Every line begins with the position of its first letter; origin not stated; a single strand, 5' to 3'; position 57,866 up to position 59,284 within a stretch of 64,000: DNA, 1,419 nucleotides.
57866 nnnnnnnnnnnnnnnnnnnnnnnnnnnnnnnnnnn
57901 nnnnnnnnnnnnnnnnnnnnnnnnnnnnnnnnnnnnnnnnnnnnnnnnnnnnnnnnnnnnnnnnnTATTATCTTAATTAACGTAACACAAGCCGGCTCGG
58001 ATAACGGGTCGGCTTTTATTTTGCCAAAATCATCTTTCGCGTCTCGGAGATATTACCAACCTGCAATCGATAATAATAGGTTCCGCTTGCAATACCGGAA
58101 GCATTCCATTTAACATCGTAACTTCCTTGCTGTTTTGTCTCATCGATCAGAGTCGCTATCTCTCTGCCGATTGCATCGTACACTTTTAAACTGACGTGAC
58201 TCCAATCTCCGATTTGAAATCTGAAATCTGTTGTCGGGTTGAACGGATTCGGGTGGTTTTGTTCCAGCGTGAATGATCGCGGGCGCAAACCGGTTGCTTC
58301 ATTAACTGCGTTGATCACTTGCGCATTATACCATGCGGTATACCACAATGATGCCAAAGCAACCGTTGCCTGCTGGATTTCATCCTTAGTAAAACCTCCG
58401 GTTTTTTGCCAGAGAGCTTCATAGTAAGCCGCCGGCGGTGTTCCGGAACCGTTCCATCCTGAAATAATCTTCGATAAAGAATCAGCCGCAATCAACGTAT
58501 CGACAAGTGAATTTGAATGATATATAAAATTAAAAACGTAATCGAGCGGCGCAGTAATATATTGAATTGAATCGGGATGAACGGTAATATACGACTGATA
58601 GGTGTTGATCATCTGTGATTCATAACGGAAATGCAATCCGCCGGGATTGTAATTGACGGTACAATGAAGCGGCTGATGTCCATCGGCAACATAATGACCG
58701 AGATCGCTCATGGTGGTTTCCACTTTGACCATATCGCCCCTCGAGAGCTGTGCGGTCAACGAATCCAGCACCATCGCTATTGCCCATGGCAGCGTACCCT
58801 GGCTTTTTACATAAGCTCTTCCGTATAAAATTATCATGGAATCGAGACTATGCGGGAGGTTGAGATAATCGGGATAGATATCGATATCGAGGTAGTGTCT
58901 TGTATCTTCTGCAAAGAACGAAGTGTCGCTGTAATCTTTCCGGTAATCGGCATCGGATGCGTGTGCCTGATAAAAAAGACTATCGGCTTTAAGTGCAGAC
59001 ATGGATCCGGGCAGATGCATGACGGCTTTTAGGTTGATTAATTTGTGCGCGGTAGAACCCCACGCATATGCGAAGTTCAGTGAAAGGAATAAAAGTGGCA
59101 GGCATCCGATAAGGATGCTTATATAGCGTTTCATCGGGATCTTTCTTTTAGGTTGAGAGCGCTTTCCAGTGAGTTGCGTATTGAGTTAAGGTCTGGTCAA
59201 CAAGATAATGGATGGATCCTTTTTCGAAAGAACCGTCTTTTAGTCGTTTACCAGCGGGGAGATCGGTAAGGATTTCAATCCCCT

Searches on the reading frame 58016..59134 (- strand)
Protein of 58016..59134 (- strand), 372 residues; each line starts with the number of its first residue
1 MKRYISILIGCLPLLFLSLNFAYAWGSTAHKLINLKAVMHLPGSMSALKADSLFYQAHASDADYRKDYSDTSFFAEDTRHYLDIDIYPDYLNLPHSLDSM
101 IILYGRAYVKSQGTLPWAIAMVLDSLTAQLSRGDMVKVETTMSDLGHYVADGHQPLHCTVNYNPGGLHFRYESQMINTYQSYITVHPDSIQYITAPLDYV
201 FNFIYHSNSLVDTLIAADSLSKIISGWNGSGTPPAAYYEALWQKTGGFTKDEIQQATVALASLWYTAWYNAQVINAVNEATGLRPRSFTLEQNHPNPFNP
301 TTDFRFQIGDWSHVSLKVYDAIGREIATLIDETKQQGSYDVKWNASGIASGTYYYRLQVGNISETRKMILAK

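Call 7: search_protein_families(library=pfam, proteins=[window:58016-59134:-], max_evalue=0.01)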
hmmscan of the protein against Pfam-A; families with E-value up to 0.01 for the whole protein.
window:58016-59134:- (372 aa): 4 families
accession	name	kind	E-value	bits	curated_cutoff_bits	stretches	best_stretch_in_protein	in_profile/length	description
PF18962.6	Por_Secre_tail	-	1.6e-06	28.7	27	1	295-369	3-74/75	Secretion system C-terminal sorting domain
PF02265.22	S1-P1_nuclease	-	0.00013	22.4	29.5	1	63-168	32-138/258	S1/P1 Nuclease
PF13860.13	FlgD_ig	-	0.00038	20.8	27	1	312-358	23-74/79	FlgD Ig-like domain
PF13585.12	CHU_C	-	0.001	19.6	27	1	309-365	24-79/86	CHU_C Type IX secretion signal domain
